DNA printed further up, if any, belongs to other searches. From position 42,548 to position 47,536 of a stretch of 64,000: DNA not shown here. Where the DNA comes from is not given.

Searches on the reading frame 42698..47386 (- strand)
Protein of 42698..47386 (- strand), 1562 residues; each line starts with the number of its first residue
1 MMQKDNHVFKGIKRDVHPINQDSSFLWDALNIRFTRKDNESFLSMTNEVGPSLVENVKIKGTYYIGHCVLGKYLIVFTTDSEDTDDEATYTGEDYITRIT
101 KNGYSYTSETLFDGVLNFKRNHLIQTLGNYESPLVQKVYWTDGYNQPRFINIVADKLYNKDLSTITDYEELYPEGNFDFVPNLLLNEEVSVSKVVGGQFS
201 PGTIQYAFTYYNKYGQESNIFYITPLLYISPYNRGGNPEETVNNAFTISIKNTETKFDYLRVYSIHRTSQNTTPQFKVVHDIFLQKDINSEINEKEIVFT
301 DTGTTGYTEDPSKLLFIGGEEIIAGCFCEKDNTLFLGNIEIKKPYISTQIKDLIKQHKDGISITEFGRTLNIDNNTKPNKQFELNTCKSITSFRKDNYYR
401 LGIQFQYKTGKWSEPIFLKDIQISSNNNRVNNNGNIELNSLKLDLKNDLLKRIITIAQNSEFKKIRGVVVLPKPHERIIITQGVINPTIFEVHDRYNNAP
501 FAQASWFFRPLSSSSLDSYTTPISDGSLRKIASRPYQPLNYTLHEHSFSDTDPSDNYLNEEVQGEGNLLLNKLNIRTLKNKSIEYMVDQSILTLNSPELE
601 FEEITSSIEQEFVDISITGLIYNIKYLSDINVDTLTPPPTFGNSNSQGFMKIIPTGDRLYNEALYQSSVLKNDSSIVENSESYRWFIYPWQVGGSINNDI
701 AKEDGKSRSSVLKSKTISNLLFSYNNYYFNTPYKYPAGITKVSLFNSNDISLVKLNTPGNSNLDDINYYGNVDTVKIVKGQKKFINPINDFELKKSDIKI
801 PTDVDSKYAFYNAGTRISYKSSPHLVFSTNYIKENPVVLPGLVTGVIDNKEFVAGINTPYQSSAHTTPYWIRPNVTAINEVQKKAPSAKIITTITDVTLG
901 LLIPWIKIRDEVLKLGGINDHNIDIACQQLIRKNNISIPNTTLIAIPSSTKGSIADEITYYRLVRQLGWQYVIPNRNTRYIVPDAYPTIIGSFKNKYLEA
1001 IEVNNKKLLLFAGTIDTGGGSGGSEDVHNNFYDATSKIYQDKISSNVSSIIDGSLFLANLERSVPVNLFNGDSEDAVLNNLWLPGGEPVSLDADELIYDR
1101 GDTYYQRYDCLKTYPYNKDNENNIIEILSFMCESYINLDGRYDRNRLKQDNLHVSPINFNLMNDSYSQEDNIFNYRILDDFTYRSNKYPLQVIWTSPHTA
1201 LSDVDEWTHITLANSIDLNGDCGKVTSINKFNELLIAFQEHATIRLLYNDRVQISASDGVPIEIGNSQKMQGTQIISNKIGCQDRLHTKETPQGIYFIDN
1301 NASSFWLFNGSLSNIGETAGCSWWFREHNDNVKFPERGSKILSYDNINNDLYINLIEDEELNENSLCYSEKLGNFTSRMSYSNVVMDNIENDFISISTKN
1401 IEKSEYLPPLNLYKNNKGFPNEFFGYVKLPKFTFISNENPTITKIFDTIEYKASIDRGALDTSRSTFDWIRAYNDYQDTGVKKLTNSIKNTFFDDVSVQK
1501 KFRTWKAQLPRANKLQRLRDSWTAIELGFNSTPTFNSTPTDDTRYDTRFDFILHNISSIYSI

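Call 5: search_protein_families(library=pfam, proteins=[window:42698-47386:-], max_evalue=0.1)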
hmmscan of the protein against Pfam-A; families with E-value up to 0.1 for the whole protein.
window:42698-47386:- (1562 aa): 2 families
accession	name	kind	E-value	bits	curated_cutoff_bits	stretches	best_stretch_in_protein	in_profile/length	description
PF25731.1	crAss_MUZ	-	9.1e-254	845.9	27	2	378-1397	437-1222/1224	Crassvirus muzzle protein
PF25729.1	crAss_MUZ_C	-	1.7e-14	54.4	27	1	1420-1512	3-83/83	Crassvirus muzzle protein C-terminal domain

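Call 6: search_protein_families(library=phrogs, proteins=[window:42698-47386:-], max_evalue=0.001)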
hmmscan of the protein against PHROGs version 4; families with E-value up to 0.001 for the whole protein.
window:42698-47386:- (1562 aa): 1 family
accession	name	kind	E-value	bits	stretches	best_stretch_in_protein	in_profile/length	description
phrog_28748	-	head and packaging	5.6e-61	207.5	2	1161-1516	1098-1446/1511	virion structural protein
